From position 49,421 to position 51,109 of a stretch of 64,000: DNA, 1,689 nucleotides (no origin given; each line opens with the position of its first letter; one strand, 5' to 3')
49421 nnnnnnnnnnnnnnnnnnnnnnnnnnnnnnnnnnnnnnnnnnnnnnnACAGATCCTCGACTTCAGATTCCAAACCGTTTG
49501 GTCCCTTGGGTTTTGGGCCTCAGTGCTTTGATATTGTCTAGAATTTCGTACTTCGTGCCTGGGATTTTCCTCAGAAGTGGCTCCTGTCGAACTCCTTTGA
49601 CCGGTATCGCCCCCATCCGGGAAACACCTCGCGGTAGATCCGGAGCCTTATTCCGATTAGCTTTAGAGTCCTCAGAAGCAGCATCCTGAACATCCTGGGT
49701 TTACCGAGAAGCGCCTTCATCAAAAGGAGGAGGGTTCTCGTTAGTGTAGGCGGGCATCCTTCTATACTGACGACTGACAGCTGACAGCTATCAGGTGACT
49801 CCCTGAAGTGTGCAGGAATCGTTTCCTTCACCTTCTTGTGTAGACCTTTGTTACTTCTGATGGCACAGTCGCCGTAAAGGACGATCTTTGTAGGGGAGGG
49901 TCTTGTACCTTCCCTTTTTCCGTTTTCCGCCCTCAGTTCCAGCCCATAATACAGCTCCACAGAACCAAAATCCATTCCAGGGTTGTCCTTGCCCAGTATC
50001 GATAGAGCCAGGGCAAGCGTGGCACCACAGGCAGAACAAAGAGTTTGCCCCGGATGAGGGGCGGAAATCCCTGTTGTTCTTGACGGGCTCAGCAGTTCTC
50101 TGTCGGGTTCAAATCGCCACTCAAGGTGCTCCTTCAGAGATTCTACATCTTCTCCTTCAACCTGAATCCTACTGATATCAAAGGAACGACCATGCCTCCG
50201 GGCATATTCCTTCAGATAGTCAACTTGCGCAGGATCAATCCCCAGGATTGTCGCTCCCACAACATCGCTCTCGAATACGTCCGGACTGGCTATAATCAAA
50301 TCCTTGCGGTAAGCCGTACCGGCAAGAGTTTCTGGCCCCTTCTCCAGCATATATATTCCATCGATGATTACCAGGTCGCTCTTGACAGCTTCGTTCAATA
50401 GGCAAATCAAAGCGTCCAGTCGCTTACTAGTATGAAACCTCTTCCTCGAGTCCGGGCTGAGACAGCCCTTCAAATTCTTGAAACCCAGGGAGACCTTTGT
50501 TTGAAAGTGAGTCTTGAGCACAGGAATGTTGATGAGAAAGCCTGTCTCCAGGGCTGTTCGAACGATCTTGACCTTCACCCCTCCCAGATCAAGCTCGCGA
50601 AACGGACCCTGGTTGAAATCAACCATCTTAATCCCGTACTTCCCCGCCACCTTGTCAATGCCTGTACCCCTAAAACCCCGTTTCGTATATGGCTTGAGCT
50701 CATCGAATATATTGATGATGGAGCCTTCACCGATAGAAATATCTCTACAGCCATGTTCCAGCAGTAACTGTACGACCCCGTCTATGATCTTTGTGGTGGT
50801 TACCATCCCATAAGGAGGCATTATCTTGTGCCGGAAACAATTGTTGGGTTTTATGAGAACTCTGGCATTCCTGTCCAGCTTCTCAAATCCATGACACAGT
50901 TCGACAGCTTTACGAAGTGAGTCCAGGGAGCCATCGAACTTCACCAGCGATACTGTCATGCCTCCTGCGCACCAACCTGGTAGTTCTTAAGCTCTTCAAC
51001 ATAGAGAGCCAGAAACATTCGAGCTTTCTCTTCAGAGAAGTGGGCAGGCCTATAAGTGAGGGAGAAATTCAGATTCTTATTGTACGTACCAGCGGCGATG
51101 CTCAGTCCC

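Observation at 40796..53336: Self-contained type II FAS/PKS-like accessory cluster with dedicated ACP, PPTase, two CrtI-family oxidoreductases, DUF362 and an HHxxxDG acyltransferase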

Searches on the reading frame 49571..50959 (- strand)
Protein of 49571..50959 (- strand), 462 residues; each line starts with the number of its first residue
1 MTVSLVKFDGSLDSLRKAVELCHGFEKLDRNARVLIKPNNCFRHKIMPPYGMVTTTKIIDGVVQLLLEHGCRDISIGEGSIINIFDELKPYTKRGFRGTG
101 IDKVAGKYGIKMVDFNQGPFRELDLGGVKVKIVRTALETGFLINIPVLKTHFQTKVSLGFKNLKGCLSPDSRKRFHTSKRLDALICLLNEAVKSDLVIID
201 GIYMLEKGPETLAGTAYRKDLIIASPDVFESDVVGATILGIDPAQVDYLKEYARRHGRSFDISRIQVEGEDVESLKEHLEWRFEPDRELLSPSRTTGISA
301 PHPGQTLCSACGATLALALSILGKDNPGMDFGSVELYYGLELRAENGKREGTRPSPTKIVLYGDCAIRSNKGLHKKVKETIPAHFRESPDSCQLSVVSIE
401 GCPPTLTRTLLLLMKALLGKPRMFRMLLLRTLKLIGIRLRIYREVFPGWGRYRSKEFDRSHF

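Call 4: search_protein_families(library=pfam, proteins=[window:49571-50959:-])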
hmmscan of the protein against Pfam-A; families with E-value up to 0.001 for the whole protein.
window:49571-50959:- (462 aa): 1 family
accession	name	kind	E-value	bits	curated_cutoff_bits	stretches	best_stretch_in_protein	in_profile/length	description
PF04015.17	DUF362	-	4.9e-37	128.4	24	1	34-236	1-199/200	Domain of unknown function (DUF362)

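Call 5: search_protein_families(library=ncbifam, proteins=[window:49571-50959:-], max_evalue=0.00001)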
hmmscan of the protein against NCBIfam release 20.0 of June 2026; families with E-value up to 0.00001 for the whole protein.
window:49571-50959:- (462 aa): 1 family
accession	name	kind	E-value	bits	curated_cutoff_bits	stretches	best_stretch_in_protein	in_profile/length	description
NF052623.1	Npun_F2552_fam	equivalog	5.3e-18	65.5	500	1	23-283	28-281/314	Npun_F2552 family protein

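Call 18: search_solved_structures(query=window:49571-50959:-, max_evalue=0.01)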
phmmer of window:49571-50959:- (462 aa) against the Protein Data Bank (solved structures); distinct sequences matched with E-value up to 0.01: 0.

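Call 57: find_homologous_proteins(query=window:49571-50959:-, max_evalue=0.00001)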
Query window:49571-50959:- (462 aa): 1105 proteins with E <= 0.00001 among 8000 candidates; the best 120 are listed.
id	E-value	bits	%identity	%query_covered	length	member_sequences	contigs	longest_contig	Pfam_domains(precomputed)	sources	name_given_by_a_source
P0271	0.0e+0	1035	98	100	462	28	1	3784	PF04015.18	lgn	-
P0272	4.0e-259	878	81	100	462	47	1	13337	PF04015.18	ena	-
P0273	6.3e-257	871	80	100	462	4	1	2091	PF04015.18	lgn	-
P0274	1.3e-250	850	79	100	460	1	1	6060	PF04015.18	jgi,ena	-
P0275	3.7e-249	845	79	100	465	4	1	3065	PF04015.18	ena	-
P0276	1.3e-245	833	81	100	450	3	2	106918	PF04015.18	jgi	jgi:uncharacterized protein (DUF362 family)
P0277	5.0e-244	828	79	100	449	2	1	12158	PF04015.18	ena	-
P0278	5.8e-244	828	77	100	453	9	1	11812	PF04015.18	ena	-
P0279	1.4e-243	827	79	100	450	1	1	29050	PF04015.18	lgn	-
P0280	4.7e-243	825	79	100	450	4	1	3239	PF04015.18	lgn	-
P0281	6.3e-243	825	76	100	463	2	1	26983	PF04015.18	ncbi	-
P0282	1.4e-239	813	76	100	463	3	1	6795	PF04015.18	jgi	-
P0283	5.5e-239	812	76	100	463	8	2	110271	PF04015.18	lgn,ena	-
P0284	6.4e-239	811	76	100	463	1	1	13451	PF04015.18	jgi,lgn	-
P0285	5.7e-238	808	75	100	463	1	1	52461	PF04015.18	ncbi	-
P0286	4.0e-237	805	77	100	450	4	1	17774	PF04015.18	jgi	-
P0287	4.0e-236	802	77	100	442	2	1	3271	PF04015.18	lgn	-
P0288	1.7e-235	800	77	100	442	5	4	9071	PF04015.18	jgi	jgi:uncharacterized protein (DUF362 family)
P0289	2.4e-235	800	77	100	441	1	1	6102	PF04015.18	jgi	-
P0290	3.2e-235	799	76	100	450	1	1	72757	PF04015.18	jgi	jgi:uncharacterized protein (DUF362 family)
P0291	4.6e-235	799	76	100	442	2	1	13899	PF04015.18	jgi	-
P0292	1.8e-234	797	76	100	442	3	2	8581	PF04015.18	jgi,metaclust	metaclust:\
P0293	2.5e-234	796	76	100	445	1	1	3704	PF04015.18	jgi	-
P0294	5.2e-234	795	77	100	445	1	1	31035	PF04015.18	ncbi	-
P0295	1.4e-233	794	74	100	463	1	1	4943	PF04015.18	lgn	-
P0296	3.5e-232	789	75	100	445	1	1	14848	PF04015.18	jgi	jgi:uncharacterized protein (DUF362 family)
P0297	4.6e-232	789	77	100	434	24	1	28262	PF04015.18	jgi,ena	-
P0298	5.0e-232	789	74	100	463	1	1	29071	PF04015.18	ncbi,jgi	-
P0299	8.0e-232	788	76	100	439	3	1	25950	PF04015.18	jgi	jgi:uncharacterized protein (DUF362 family)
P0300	7.6e-231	785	76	100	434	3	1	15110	PF04015.18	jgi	-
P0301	8.1e-231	785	76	100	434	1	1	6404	PF04015.18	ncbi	-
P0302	9.5e-231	784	75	100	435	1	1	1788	PF04015.18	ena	-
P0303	6.0e-230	782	76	100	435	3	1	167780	PF04015.18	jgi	-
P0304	6.0e-230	782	76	100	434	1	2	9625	PF04015.18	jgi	jgi:uncharacterized protein (DUF362 family)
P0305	6.4e-230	782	76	100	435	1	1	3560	PF04015.18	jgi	-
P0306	1.2e-229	781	75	100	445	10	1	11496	PF04015.18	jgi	jgi:uncharacterized protein (DUF362 family)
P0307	1.3e-229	781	75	100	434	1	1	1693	PF04015.18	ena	-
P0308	1.3e-229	781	76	100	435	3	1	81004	PF04015.18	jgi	-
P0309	1.8e-229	780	74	100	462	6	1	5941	PF04015.18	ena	-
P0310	2.1e-229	780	76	100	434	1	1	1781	PF04015.18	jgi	jgi:uncharacterized protein (DUF362 family)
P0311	2.2e-229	780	73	100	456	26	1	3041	PF04015.18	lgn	-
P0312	2.4e-229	780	75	100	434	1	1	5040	PF04015.18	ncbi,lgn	-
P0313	3.7e-229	779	76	100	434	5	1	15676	PF04015.18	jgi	jgi:uncharacterized protein (DUF362 family)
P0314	4.4e-229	779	75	100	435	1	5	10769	PF04015.18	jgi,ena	jgi:uncharacterized protein (DUF362 family)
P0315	1.4e-228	777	75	100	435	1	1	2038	PF04015.18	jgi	-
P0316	3.5e-228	776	74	100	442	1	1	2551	PF04015.18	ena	-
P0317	3.8e-228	776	75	100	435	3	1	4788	PF04015.18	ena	-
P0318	3.8e-228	776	75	100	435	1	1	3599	PF04015.18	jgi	-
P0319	5.6e-228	775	75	100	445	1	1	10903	PF04015.18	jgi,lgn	-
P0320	6.7e-228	775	75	100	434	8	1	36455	PF04015.18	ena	-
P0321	6.8e-228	775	75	100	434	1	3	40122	PF04015.18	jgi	jgi:uncharacterized protein (DUF362 family)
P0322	8.4e-228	775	75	100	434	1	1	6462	PF04015.18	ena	-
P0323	8.6e-228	775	75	100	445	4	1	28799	PF04015.18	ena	-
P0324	1.2e-227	774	74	100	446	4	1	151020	PF04015.18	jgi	jgi:uncharacterized protein (DUF362 family)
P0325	1.3e-227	774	76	100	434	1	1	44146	PF04015.18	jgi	jgi:uncharacterized protein (DUF362 family)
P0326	1.4e-227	774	75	100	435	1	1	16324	PF04015.18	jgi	-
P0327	2.0e-227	773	74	100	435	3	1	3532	PF04015.18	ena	-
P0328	2.1e-227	773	75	100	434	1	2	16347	PF04015.18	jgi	-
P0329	2.5e-227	773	76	100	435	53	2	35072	PF04015.18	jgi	-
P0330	3.6e-227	773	75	100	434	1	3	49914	PF04015.18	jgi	jgi:uncharacterized protein (DUF362 family)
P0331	5.0e-227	772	75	100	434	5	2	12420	PF04015.18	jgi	-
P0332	5.4e-227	772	74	100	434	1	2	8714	PF04015.18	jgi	jgi:uncharacterized protein (DUF362 family)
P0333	5.8e-227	772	74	100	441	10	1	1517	PF04015.18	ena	-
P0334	6.2e-227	772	75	100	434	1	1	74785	PF04015.18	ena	-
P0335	1.1e-226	771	74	100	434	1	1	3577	PF04015.18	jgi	jgi:uncharacterized protein (DUF362 family)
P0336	1.5e-226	770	74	100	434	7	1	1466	PF04015.18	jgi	jgi:uncharacterized protein (DUF362 family)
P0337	3.1e-226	769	74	100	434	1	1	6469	PF04015.18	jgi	jgi:uncharacterized protein (DUF362 family)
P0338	4.0e-226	769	73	100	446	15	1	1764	PF04015.18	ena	-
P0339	4.2e-226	769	74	100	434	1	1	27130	PF04015.18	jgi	jgi:uncharacterized protein (DUF362 family)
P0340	4.8e-226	769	75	100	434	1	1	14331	PF04015.18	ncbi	-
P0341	4.9e-226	769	75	100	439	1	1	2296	PF04015.18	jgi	-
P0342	5.8e-226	769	74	100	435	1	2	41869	PF04015.18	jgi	jgi:uncharacterized protein (DUF362 family)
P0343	5.9e-226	769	75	100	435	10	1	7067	PF04015.18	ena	-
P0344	7.5e-226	768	73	100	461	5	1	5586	PF04015.18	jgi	jgi:uncharacterized protein (DUF362 family)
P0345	8.5e-226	768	75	100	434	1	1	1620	PF04015.18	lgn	-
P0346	8.7e-226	768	75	100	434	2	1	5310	PF04015.18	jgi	-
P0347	9.8e-226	768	75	100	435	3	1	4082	PF04015.18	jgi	-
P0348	1.3e-225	767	74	100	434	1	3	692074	PF04015.18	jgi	jgi:uncharacterized protein (DUF362 family)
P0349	1.4e-225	767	74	100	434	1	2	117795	PF04015.18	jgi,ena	-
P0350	1.6e-225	767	74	100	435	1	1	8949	PF04015.18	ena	-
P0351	1.6e-225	767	74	100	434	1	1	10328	PF04015.18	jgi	jgi:uncharacterized protein (DUF362 family)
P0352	1.8e-225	767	74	100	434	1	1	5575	PF04015.18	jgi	jgi:uncharacterized protein (DUF362 family)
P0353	2.1e-225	767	75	100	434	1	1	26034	PF04015.18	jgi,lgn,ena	-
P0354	2.7e-225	766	74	100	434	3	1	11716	PF04015.18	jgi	-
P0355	3.9e-225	766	74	100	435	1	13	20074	PF04015.18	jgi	-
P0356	4.3e-225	766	71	100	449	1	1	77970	PF04015.18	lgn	-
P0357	4.9e-225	766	74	100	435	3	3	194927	PF04015.18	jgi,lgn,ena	jgi:uncharacterized protein (DUF362 family)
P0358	6.7e-225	765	73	100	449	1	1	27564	PF04015.18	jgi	jgi:uncharacterized protein (DUF362 family)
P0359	7.7e-225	765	74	100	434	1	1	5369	PF04015.18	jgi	jgi:uncharacterized protein (DUF362 family)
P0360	8.7e-225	765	75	100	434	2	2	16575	PF04015.18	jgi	-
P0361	1.1e-224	764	74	100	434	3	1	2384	PF04015.18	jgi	jgi:uncharacterized protein (DUF362 family)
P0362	1.1e-224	764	75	100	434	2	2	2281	PF04015.18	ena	-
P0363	1.4e-224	764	74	100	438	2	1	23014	PF04015.18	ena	-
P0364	1.5e-224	764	74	100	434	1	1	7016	PF04015.18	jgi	-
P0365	1.7e-224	764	73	100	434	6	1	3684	PF04015.18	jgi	jgi:uncharacterized protein (DUF362 family)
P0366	2.0e-224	764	75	100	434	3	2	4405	PF04015.18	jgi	-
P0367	2.5e-224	763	74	100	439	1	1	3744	PF04015.18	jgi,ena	-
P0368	2.5e-224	763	74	100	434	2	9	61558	PF04015.18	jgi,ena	-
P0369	3.2e-224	763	73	100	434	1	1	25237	PF04015.18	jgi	jgi:uncharacterized protein (DUF362 family)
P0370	4.4e-224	762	73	100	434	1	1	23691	PF04015.18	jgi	jgi:uncharacterized protein (DUF362 family)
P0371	6.5e-224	762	74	100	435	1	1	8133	PF04015.18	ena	-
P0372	7.7e-224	762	73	100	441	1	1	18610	PF04015.18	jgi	jgi:uncharacterized protein (DUF362 family)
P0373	1.6e-223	760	73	100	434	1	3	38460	PF04015.18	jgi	-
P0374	1.7e-223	760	74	100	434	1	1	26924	PF04015.18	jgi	jgi:uncharacterized protein (DUF362 family)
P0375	1.7e-223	760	74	100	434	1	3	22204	PF04015.18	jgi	jgi:uncharacterized protein (DUF362 family)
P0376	1.8e-223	760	74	100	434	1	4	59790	PF04015.18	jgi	jgi:uncharacterized protein (DUF362 family)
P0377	2.0e-223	760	74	100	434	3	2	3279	PF04015.18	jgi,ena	-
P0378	2.0e-223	760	72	100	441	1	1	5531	PF04015.18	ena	-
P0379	2.5e-223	760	74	100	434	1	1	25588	PF04015.18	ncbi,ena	ncbi:MAG: DUF362 domain-containing protein [Dehalococcoidia bacterium]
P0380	3.2e-223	760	74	100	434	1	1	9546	PF04015.18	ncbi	-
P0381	3.5e-223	759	73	100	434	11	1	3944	PF04015.18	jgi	jgi:uncharacterized protein (DUF362 family)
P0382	4.8e-223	759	73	100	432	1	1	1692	PF04015.18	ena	-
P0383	5.8e-223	759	73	100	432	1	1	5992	PF04015.18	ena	-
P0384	6.2e-223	759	74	100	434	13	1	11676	PF04015.18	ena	-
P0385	6.6e-223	758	73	100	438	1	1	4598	PF04015.18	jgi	-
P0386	6.8e-223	758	74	100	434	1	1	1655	PF04015.18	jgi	jgi:uncharacterized protein (DUF362 family)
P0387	8.6e-223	758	73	100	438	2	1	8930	PF04015.18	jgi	jgi:uncharacterized protein (DUF362 family)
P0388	1.2e-222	758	74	100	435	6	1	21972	PF04015.18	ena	-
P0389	1.6e-222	757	73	100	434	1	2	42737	PF04015.18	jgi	jgi:uncharacterized protein (DUF362 family)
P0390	2.0e-222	757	73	100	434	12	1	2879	PF04015.18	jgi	-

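Call 68: predict_structure(alignment_id=A2)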
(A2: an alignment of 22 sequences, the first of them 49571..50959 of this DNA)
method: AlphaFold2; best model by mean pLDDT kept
length: 462 residues; sequences in the alignment: 22
mean_pLDDT: 53.8   pTM: 0.56
mean pLDDT of the five models: 53.8, 45.7, 45.7, 43.5, 43.2
residues with pLDDT >= 90: 30; 70-90: 86; 50-70: 104; < 50: 242
segments of 3 or more residues with pLDDT < 50: 41-53, 87-91, 149-167, 204-217, 240-246, 262-382, 384-420, 447-462
pLDDT, mean of each block of 10 residues (from residue 1): 71 88 86 83 38 70 94 84 54 59 88 80 75 83 70 36 45 55 63 77 41 45 72 56 47 54 43 44 46 31 29 37 36 27 27 27 27 40 43 29 35 44 55 53 49 40 31
secondary structure, 60 per line:
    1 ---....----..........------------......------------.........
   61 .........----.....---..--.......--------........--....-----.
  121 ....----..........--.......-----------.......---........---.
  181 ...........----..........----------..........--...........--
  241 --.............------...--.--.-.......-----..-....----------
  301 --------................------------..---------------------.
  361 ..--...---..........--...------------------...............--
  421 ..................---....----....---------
elements in order: E4-7 H12-21 E34-39 H52-69 E74-78 H86-92 H101-108 E111-114 E120-124 E129-133 H134-138 E141-147 H159-165 H169-176 H180-191 E196-205 E216-225 H228-238 H243-255 H272-278 H287-290 H309-324 E360-362 E365-367 H371-380 H404-418 H421-438 H442-445 H450-453

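Call 71: fold_search(model_id=the predicted structure, library=pdb)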
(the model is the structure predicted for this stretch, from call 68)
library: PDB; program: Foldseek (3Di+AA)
matches with E <= 10: 907; with E <= 0.001: 1
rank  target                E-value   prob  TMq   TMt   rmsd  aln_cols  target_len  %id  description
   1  7s91                  1.4e-04  1.00  0.30  0.34   8.8       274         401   13  Structure of the malate racemase mar2 apoprotein from Thermoanaerobacterium thermosaccharolyticum at 2.25 angstroms reso (released 2021-10-13)
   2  4isy_D                1.7e-02  0.28  0.15  0.18  15.4       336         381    8  Crystal structure of IscS from Mycobacterium tuberculosis (released 2014-02-26)
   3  3tfu_A                2.0e-02  0.28  0.14  0.15  12.4       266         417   10  Crystal structure of 7,8-diaminopelargonic acid synthase (BioA) from Mycobacterium tuberculosis, post-reaction complex (released 2011-10-19)
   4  9o82_B                2.4e-02  0.09  0.10  0.06  17.9       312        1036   10  Cryo-EM structure of apo rabbit TRPM3 having 2 resting and 2 activated subunits (para position) at 37 degrees Celsius (released 2025-12-17)
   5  3bv0_A                2.6e-02  0.23  0.16  0.17  11.5       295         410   11  Crystal Structure of PLP Bound 7,8-Diaminopelargonic Acid Synthase in Mycobacterium Tuberculosis (released 2008-02-05)
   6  3tfu_B                2.9e-02  0.25  0.15  0.16  12.4       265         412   11  Crystal structure of 7,8-diaminopelargonic acid synthase (BioA) from Mycobacterium tuberculosis, post-reaction complex (released 2011-10-19)
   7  4wyf_B                3.2e-02  0.21  0.14  0.15  11.6       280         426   10  Crystal structure of 7,8-diaminopelargonic acid synthase (BioA) from Mycobacterium tuberculosis, complexed with a DSF  (released 2015-07-08)
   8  9o7x_C                3.2e-02  0.07  0.12  0.07  23.9       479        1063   11  Cryo-EM structure of apo rabbit TRPM3 having 2 resting and 2 activated subunits (ortho position) at 18 degrees Celsius (released 2025-12-17)
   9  9q3k_A                3.4e-02  0.94  0.29  0.28   7.6       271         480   12  Structure of LarA-like nickel-pincer nucleotide cofactor-utilizing enzyme with a single catalytic histidine residue fr (released 2025-09-24)
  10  4wya_B                3.4e-02  0.18  0.14  0.15  12.5       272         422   10  Crystal structure of 7,8-diaminopelargonic acid synthase (BioA) from Mycobacterium tuberculosis, complexed with a frag (released 2015-07-15)
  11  4mqq_B                3.4e-02  0.18  0.14  0.15  11.9       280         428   11  Mycobaterium tuberculosis transaminase BioA complexed with benzo[d]thiazole-2-carbohydrazide (released 2014-03-05)
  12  4cxr_B                3.6e-02  0.18  0.15  0.16  12.1       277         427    9  Mycobaterium tuberculosis transaminase BioA complexed with 1-(1,3- benzothiazol-2-yl)methanamine (released 2014-04-23)
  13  3tft_B                3.8e-02  0.21  0.15  0.15  12.1       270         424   10  Crystal structure of 7,8-diaminopelargonic acid synthase (BioA) from Mycobacterium tuberculosis, pre-reaction complex  (released 2011-10-19)
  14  4cxr_A                3.8e-02  0.21  0.15  0.15  12.3       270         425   10  Mycobaterium tuberculosis transaminase BioA complexed with 1-(1,3- benzothiazol-2-yl)methanamine (released 2014-04-23)
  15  8cer_B                4.3e-02  0.23  0.17  0.24  16.7       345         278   10  Crystal structure of monkeypox virus methyltransferase VP39 in complex with inhibitor TO494 (released 2023-04-05)
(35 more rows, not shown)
